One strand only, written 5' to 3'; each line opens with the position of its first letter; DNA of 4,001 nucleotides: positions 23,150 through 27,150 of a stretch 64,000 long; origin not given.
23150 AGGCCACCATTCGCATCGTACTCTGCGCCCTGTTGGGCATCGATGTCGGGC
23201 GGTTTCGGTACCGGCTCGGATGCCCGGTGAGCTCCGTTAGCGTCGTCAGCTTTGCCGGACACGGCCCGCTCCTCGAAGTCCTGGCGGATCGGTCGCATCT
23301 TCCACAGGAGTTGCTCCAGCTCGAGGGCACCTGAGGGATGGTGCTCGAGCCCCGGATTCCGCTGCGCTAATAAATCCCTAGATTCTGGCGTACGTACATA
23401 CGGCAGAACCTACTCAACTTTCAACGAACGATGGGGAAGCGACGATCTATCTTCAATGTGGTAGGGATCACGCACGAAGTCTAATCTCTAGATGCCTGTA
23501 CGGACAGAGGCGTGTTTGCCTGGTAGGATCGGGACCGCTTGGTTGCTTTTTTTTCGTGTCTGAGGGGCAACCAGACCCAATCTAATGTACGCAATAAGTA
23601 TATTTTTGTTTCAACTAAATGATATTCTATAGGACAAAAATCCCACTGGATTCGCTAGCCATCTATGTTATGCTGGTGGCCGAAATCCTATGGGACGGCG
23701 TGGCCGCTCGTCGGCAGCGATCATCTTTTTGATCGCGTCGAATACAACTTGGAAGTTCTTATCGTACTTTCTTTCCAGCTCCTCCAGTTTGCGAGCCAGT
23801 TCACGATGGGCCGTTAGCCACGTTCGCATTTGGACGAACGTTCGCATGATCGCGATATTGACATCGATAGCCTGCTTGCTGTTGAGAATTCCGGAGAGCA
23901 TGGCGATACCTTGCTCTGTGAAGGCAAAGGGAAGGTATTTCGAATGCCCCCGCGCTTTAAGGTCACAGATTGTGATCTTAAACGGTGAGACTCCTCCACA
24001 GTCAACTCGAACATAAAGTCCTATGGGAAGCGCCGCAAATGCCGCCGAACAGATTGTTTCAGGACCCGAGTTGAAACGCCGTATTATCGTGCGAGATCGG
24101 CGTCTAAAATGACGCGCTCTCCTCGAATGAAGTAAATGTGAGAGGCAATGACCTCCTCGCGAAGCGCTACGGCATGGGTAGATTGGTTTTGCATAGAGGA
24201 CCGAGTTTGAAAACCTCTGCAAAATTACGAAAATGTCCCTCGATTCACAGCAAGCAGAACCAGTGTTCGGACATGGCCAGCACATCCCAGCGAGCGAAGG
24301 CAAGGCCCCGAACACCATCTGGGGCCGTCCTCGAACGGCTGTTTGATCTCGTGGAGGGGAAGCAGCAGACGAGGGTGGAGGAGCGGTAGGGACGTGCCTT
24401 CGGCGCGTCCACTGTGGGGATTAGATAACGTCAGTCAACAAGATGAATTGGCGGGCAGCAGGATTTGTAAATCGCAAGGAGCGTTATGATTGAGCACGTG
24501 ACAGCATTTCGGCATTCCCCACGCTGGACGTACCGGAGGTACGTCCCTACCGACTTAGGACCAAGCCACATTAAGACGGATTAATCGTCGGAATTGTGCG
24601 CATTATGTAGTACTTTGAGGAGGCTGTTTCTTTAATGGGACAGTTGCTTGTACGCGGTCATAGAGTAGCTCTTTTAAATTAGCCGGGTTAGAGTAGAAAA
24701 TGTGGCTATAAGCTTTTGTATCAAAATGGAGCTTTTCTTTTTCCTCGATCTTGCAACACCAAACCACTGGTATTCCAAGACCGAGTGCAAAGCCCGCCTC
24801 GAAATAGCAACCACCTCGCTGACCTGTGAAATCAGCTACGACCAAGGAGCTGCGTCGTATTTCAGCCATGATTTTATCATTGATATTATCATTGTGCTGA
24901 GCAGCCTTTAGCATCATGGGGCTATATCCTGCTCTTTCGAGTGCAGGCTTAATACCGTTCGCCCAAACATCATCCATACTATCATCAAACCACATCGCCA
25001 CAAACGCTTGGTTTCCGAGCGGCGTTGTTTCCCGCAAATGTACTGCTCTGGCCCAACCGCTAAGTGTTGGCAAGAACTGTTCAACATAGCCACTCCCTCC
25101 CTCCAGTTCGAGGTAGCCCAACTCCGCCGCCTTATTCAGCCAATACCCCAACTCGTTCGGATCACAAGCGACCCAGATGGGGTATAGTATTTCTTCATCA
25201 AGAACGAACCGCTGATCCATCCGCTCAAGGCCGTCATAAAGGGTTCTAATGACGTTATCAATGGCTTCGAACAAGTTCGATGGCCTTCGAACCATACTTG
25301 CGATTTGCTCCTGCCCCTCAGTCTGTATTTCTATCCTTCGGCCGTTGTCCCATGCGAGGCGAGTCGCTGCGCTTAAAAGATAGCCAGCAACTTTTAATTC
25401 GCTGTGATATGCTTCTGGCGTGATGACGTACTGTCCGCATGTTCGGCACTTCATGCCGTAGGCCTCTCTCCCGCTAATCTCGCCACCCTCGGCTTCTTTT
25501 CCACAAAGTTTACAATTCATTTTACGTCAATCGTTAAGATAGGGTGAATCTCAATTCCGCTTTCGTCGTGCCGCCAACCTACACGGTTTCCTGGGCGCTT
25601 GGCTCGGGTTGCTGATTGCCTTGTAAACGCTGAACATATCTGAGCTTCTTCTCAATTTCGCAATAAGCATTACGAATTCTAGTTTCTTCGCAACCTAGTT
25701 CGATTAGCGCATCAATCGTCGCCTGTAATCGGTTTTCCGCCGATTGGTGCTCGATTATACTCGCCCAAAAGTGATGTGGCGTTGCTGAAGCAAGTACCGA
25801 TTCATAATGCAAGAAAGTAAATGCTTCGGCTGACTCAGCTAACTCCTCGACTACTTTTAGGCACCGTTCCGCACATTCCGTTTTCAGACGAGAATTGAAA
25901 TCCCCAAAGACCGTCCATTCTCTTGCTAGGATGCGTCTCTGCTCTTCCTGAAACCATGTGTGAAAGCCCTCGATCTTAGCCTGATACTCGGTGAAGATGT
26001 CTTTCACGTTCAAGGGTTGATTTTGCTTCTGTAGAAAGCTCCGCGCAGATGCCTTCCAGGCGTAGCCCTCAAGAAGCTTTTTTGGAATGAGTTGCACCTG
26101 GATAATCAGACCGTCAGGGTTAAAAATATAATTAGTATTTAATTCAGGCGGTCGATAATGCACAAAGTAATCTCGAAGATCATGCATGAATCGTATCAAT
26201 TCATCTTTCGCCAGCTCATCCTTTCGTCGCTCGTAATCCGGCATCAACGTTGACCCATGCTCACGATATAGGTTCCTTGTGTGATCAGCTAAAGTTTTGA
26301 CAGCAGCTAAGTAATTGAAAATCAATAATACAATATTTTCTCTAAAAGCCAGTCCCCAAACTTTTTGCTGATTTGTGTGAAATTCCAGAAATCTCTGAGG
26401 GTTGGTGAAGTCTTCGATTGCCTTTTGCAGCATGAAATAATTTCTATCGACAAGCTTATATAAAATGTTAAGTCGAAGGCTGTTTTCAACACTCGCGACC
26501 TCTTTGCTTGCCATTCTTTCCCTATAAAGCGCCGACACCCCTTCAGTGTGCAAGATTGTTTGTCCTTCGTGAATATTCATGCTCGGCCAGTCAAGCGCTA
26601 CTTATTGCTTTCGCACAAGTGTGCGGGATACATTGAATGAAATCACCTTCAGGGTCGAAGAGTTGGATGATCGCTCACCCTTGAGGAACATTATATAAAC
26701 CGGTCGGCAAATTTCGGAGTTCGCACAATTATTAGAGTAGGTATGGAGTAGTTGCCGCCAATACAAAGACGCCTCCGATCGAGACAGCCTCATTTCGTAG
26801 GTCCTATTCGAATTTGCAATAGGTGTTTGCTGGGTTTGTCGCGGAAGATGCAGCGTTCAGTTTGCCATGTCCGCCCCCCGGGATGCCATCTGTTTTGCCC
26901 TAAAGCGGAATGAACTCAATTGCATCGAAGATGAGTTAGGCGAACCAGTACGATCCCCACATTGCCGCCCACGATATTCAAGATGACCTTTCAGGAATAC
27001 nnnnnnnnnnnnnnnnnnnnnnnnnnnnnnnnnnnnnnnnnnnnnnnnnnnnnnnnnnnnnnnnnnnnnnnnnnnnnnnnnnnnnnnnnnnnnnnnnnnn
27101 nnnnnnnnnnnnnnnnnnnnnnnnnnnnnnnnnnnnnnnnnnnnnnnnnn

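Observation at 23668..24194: ORF6N/KilA-N-like gene inactivated by TAA, TAG and a homopolymer frameshift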

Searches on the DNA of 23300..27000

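Call 42: search_rna_families(source=window, start=23300, end=27000, threshold=evalue, max_evalue=1)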
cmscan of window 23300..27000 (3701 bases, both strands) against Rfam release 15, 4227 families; matches with E-value up to 1: 0.
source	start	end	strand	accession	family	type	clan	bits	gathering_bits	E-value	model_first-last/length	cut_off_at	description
